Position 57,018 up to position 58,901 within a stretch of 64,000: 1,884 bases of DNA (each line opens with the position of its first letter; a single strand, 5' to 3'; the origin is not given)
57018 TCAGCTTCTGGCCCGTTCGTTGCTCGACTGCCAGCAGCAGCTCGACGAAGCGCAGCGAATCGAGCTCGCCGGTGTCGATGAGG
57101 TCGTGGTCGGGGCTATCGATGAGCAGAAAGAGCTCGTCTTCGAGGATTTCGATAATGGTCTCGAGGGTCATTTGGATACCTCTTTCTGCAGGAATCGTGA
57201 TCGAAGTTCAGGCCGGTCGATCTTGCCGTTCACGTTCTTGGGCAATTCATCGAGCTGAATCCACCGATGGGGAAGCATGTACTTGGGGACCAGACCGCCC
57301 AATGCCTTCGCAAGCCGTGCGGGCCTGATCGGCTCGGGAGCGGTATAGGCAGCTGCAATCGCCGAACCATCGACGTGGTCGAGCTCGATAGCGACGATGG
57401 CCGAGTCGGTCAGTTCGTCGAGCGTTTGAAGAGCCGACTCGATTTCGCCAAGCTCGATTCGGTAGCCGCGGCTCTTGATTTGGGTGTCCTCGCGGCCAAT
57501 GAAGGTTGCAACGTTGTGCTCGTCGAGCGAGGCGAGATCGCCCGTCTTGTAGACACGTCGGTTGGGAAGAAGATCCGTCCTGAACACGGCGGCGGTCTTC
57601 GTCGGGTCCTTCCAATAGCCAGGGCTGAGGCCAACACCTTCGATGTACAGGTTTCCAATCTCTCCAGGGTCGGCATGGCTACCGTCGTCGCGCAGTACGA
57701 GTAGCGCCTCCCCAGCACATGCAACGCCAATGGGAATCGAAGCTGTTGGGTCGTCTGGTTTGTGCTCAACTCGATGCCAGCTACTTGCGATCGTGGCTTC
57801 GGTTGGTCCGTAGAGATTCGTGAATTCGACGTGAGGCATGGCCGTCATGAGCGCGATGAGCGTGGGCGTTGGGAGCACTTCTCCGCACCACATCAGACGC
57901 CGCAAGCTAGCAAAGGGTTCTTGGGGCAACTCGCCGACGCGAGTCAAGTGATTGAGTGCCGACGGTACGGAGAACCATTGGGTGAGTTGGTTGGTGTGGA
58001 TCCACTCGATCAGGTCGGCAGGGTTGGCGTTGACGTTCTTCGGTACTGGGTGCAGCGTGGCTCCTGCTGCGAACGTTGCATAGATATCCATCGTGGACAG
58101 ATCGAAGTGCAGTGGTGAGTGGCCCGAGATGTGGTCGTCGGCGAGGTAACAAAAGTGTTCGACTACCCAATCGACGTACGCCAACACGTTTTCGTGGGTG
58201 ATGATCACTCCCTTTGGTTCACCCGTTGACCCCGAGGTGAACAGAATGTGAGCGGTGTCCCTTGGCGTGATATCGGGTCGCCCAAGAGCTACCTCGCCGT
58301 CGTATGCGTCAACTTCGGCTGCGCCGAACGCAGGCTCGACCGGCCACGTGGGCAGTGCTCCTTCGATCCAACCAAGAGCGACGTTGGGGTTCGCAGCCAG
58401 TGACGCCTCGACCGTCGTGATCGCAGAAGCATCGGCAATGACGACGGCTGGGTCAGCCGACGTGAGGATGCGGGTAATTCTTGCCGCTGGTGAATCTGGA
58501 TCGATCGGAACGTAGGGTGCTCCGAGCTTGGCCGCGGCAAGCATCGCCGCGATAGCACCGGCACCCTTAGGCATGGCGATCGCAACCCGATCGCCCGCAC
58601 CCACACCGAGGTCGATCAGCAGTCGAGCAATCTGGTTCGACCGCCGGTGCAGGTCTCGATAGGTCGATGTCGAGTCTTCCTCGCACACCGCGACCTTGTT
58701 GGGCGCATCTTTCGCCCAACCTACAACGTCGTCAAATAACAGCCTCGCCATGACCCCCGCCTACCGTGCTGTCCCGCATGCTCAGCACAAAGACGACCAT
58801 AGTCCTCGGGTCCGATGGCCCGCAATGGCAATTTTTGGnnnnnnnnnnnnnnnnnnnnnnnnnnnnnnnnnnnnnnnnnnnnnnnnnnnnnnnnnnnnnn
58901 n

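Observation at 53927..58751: Five-gene translationally coupled cassette: stand-alone A domain, carrier protein, GNAT-like protein, formyltransferase and LLM oxidoreductase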

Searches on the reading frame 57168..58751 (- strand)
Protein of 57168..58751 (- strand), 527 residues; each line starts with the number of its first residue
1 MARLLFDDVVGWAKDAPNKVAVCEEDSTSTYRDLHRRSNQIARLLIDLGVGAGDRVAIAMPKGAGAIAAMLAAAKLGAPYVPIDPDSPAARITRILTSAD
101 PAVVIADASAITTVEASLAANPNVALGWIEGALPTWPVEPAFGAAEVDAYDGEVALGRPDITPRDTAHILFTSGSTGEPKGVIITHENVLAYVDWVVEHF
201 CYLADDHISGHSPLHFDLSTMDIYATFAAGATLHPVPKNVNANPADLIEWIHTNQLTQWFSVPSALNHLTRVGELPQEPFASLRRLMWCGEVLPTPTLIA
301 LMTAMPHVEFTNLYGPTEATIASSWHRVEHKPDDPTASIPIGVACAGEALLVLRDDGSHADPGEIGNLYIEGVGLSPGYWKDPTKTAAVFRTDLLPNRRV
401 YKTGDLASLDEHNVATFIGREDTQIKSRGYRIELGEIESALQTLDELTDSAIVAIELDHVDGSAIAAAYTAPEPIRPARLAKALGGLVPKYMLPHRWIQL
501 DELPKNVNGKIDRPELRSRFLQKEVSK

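Call 8: search_protein_families(library=pfam, proteins=[window:57168-58751:-], max_evalue=0.01)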
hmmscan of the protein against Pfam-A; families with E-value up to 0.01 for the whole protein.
window:57168-58751:- (527 aa): 2 families
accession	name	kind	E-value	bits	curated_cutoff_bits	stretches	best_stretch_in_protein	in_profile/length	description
PF00501.34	AMP-binding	-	1.8e-79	267.8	29.9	1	12-380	4-384/384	AMP-binding enzyme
PF13193.12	AMP-binding_C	-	3.4e-06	28.3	24.5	1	436-510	1-76/76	AMP-binding enzyme C-terminal domain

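Call 9: search_protein_families(library=ncbifam, proteins=[window:57168-58751:-], max_evalue=0.01)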
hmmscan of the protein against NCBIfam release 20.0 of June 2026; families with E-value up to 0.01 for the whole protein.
window:57168-58751:- (527 aa): 108 families (the best 25 are shown)
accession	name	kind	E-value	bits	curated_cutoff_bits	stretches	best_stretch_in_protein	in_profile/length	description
TIGR01733.1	AA-adenyl-dom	subfamily_domain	1.3e-107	360.1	317.4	1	30-450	1-407/409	amino acid adenylation domain-containing protein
NF003417.0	PRK04813.1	subfamily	2.5e-94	316.6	476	2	161-518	141-501/505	D-alanine--poly(phosphoribitol) ligase subunit DltA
TIGR01734.1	D-ala-DACP-lig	equivalog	1.8e-93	313.8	559.85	1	7-518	4-500/504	D-alanine--poly(phosphoribitol) ligase subunit DltA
TIGR03098.1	ligase_PEP_1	hypoth_equivalog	1.6e-79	267.7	592.35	1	13-518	10-516/517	acyl-CoA ligase (AMP-forming), exosortase A system-associated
NF047350.1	aureusi_NRPS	equivalog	3.3e-78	263.1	2500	1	14-518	1445-1910/2373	aureusimine non-ribosomal peptide synthetase AusA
NF004282.0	PRK05691.1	subfamily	4.1e-72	242.1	4090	1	12-517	1140-1623/4334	non-ribosomal peptide synthase/polyketide synthase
NF004837.0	PRK06187.1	subfamily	8.5e-71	238.8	476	1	12-524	17-526/531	long-chain-fatty-acid--CoA ligase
NF041803.1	NRPS_SolG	exception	1e-70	238.5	2200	1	14-516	572-1070/1163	solanimycin non-ribosomal peptide synthetase SolG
NF038078.1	NRPS_MxcG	equivalog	1.3e-70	238.1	2300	1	6-523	459-963/1442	myxochelin non-ribosomal peptide synthetase MxcG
NF007605.2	PRK10252.1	equivalog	3.2e-62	210.4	2400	1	9-517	460-958/1292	enterobactin non-ribosomal peptide synthetase EntF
NF006182.0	PRK08316.1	subfamily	1.8e-56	191.7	663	1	13-523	21-520/523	fatty acyl-CoA synthetase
NF005702.0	PRK07514.1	subfamily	1.2e-50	172.3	558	1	5-521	5-501/506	malonyl-CoA synthase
NF006754.0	PRK09274.1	equivalog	6.1e-43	146.8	478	1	26-458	39-480/555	fatty acid CoA ligase family protein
NF052269.1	Staph_lig_FadD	equivalog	1.2e-42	145.9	650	2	159-520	145-493/499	long-chain-fatty-acid--CoA ligase FadD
NF005858.0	PRK07787.1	subfamily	6.6e-41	140.2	575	1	15-517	13-469/471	acyl-CoA synthetase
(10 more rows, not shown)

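Call 22: search_solved_structures(query=window:57168-58751:-, show_alignments=3, max_evalue=1e-40)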
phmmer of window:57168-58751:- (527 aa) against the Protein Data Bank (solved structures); distinct sequences matched with E-value up to 1e-40: 64 (the best 60 are shown).
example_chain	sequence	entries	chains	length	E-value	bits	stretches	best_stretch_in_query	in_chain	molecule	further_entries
6mfy_A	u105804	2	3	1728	4.8e-118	398.6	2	4-516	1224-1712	Linear gramicidin synthase subunit A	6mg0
6mfz_A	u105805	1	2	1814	6.3e-118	398.2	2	4-516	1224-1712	Linear gramicidin synthase subunit A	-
9be3_A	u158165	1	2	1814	6.3e-118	398.2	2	4-516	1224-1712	Linear gramicidin synthase subunit A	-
9be4_A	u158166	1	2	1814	6.3e-118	398.2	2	4-516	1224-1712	Linear gramicidin synthase subunit A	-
9meh_A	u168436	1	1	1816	6.3e-118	398.2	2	4-516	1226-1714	Linear gramicidin synthase subunit A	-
8xjz_C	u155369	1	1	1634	6.5e-110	371.8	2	158-516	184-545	Peptide synthetase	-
6o6e_B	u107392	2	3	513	1e-77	265.5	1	15-517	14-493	L-proline--[L-prolyl-carrier protein] ligase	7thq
7ly7_A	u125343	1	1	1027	1.1e-70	242.2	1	151-517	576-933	BmdB, Bacillamide NRPS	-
7ly4_E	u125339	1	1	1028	1.2e-70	242.2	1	151-517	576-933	BmdB, bacillamide NRPS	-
5jjq_A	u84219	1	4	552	6.9e-66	226.5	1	158-524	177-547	AMP-dependent synthetase and ligase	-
9bfd_A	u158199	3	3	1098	7.4e-65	223.1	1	13-517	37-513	Tyrocidine synthase 1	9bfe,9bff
7r27_A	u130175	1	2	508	3.4e-64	220.9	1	8-514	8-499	D-alanine--D-alanyl carrier protein ligase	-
3dhv_A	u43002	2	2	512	8.4e-64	219.6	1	165-519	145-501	D-alanine-poly(phosphoribitol) ligase | D-alanine--poly(phosphoribitol) ligase subunit 1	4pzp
3fcc_A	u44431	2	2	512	9.3e-64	219.4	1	165-519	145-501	D-alanine--poly(phosphoribitol) ligase subunit 1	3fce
7xbs_A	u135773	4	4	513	1.5e-62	215.5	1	159-517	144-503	CmnG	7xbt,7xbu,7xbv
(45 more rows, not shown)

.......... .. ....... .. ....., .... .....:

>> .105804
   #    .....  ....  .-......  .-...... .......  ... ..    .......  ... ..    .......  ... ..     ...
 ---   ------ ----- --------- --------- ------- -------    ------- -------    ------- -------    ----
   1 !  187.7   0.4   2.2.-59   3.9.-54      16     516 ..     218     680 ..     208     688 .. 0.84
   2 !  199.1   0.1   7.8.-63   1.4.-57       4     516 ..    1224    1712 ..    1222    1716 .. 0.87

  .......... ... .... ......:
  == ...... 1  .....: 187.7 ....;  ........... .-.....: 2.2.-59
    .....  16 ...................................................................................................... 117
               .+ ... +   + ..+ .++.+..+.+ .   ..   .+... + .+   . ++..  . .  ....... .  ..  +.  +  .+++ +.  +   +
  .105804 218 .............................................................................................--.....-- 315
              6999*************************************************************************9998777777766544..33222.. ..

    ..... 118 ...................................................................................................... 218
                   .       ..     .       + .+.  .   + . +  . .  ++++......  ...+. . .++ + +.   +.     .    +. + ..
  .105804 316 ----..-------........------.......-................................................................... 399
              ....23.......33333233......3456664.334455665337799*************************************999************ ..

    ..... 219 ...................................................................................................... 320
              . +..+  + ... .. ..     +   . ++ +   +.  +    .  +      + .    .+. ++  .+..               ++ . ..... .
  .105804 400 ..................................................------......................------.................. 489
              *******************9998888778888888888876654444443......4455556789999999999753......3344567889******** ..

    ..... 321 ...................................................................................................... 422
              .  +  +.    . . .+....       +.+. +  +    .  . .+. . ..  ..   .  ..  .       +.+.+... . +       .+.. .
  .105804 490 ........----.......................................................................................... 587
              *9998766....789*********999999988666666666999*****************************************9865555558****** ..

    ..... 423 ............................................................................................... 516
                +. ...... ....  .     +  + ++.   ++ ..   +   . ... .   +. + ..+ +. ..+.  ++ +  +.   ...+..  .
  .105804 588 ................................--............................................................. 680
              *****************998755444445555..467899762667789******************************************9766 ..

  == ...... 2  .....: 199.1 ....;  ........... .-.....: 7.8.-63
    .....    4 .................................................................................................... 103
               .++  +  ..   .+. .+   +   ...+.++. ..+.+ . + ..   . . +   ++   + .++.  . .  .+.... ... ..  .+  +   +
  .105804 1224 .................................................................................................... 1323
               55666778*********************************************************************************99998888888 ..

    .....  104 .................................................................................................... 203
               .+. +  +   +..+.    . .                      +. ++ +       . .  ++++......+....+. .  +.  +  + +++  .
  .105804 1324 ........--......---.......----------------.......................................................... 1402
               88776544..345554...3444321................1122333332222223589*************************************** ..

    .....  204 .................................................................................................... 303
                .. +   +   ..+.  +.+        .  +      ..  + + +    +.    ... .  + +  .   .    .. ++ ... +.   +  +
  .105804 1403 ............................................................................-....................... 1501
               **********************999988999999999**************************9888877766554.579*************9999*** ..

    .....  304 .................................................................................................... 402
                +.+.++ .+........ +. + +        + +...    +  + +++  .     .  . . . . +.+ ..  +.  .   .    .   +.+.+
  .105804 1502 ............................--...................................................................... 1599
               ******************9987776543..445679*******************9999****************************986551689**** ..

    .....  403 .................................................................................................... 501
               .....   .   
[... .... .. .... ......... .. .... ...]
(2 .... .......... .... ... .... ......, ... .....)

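Call 108: find_homologous_proteins(query=window:57168-58751:-, max_evalue=1e-80)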
Query window:57168-58751:- (527 aa): 5357 proteins with E <= 1e-80 among 8000 candidates; the best 120 are listed.
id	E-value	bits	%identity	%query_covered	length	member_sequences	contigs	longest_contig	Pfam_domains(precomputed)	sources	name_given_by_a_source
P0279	0.0e+0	1198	100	100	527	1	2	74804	PF00501.35,PF13193.13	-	-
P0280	1.8e-241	821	70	100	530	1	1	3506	PF00501.35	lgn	-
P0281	1.6e-233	795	68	99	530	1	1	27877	PF00501.35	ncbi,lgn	-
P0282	1.6e-227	775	67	99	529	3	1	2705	PF00501.35,PF13193.13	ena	-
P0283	5.5e-227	773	67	99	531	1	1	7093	PF00501.35,PF13193.13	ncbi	-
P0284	1.8e-223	761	66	100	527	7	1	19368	PF00501.35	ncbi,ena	-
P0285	1.4e-221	755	66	99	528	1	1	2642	PF00501.35,PF13193.13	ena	-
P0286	9.7e-212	723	64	99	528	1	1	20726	PF00501.35,PF13193.13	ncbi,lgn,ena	-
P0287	4.6e-206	704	67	90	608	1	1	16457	PF00501.35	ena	-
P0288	4.1e-205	701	64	96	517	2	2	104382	PF00501.35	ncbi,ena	-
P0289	4.8e-197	674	59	99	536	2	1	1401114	PF00501.35,PF13193.13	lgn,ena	-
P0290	1.2e-194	666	60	99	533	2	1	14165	PF00501.35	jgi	jgi:amino acid adenylation domain-containing protein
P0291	6.5e-182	624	58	98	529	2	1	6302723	PF00501.35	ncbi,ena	-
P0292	7.1e-181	621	56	98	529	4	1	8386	PF00501.35,PF13193.13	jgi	-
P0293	1.1e-158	548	51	99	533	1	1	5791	PF00501.35,PF13193.13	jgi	-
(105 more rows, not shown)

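Call 110: search_dna_similar(query=window:57168-58751:-, collection=plasmids, mode=protein, max_evalue=1e-80, max_rows=15)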
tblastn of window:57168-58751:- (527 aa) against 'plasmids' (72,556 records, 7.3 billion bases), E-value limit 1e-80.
Records with a match: 3; places in all: 3; records where one place covers at least 80% of the query: 3.
Best place of each record, by identity: <60% 3.
By first word of the organism name: Streptomyces 3.
By predicted mobility (MOB-suite, as given by PLSDB): mobilizable 3.
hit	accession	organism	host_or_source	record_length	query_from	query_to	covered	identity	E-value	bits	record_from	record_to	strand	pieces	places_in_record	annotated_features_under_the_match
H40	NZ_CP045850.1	Streptomyces clavuligerus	pure culture single spore ...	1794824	17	527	97%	38.7%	7e-87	300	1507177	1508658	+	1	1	none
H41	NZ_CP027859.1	Streptomyces clavuligerus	Cell culture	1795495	17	527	97%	38.7%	7e-87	300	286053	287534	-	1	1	none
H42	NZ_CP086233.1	Streptomyces clavuligerus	whole organism,soil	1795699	17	527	97%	38.7%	7e-87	300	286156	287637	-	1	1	none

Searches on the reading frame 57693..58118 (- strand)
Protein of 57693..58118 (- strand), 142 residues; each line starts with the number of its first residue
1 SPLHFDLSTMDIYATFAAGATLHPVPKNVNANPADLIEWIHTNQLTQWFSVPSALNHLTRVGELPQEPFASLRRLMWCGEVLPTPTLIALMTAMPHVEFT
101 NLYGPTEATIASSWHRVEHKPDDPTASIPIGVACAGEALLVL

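Call 28: search_solved_structures(query=window:57693-58118:-, show_alignments=5, max_evalue=1e-8)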
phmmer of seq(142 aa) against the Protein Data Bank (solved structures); distinct sequences matched with E-value up to 1e-8: 26.
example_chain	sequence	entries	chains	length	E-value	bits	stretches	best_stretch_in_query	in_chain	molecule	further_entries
6o6e_B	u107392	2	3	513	7.5e-21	77.9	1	1-137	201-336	L-proline--[L-prolyl-carrier protein] ligase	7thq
7vhv_D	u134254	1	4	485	2.1e-20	76.4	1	2-137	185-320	D-alanine--D-alanyl carrier protein ligase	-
3dhv_A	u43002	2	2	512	4.9e-19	72.1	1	2-137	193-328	D-alanine-poly(phosphoribitol) ligase | D-alanine--poly(phosphoribitol) ligase subunit 1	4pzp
3fcc_A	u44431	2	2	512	4.9e-19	72.1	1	2-137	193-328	D-alanine--poly(phosphoribitol) ligase subunit 1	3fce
3e7w_A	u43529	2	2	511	1.1e-17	67.7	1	2-134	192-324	D-alanine--poly(phosphoribitol) ligase subunit 1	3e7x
4oxi_A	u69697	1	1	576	8.2e-17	64.8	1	2-141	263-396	Enterobactin synthetase component F-related protein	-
8xjz_C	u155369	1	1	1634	8.3e-16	61.6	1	5-141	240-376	Peptide synthetase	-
7r27_A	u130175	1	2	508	5.6e-15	58.9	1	2-141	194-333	D-alanine--D-alanyl carrier protein ligase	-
6akd_A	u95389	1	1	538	2.1e-14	57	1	3-128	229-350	AMP-dependent synthetase and ligase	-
5jjq_A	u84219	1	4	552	1.1e-10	45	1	2-141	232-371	AMP-dependent synthetase and ligase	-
6mfy_A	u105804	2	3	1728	1.3e-10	44.8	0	5-131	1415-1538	Linear gramicidin synthase subunit A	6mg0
7thn_B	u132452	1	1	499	1.3e-10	44.7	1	4-133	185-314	L-proline--[L-prolyl-carrier protein] ligase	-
6mfz_A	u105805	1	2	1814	1.5e-10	44.6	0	5-131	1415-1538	Linear gramicidin synthase subunit A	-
9be3_A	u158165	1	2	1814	1.5e-10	44.6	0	5-131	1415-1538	Linear gramicidin synthase subunit A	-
9be4_A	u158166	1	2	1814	1.5e-10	44.6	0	5-131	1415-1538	Linear gramicidin synthase subunit A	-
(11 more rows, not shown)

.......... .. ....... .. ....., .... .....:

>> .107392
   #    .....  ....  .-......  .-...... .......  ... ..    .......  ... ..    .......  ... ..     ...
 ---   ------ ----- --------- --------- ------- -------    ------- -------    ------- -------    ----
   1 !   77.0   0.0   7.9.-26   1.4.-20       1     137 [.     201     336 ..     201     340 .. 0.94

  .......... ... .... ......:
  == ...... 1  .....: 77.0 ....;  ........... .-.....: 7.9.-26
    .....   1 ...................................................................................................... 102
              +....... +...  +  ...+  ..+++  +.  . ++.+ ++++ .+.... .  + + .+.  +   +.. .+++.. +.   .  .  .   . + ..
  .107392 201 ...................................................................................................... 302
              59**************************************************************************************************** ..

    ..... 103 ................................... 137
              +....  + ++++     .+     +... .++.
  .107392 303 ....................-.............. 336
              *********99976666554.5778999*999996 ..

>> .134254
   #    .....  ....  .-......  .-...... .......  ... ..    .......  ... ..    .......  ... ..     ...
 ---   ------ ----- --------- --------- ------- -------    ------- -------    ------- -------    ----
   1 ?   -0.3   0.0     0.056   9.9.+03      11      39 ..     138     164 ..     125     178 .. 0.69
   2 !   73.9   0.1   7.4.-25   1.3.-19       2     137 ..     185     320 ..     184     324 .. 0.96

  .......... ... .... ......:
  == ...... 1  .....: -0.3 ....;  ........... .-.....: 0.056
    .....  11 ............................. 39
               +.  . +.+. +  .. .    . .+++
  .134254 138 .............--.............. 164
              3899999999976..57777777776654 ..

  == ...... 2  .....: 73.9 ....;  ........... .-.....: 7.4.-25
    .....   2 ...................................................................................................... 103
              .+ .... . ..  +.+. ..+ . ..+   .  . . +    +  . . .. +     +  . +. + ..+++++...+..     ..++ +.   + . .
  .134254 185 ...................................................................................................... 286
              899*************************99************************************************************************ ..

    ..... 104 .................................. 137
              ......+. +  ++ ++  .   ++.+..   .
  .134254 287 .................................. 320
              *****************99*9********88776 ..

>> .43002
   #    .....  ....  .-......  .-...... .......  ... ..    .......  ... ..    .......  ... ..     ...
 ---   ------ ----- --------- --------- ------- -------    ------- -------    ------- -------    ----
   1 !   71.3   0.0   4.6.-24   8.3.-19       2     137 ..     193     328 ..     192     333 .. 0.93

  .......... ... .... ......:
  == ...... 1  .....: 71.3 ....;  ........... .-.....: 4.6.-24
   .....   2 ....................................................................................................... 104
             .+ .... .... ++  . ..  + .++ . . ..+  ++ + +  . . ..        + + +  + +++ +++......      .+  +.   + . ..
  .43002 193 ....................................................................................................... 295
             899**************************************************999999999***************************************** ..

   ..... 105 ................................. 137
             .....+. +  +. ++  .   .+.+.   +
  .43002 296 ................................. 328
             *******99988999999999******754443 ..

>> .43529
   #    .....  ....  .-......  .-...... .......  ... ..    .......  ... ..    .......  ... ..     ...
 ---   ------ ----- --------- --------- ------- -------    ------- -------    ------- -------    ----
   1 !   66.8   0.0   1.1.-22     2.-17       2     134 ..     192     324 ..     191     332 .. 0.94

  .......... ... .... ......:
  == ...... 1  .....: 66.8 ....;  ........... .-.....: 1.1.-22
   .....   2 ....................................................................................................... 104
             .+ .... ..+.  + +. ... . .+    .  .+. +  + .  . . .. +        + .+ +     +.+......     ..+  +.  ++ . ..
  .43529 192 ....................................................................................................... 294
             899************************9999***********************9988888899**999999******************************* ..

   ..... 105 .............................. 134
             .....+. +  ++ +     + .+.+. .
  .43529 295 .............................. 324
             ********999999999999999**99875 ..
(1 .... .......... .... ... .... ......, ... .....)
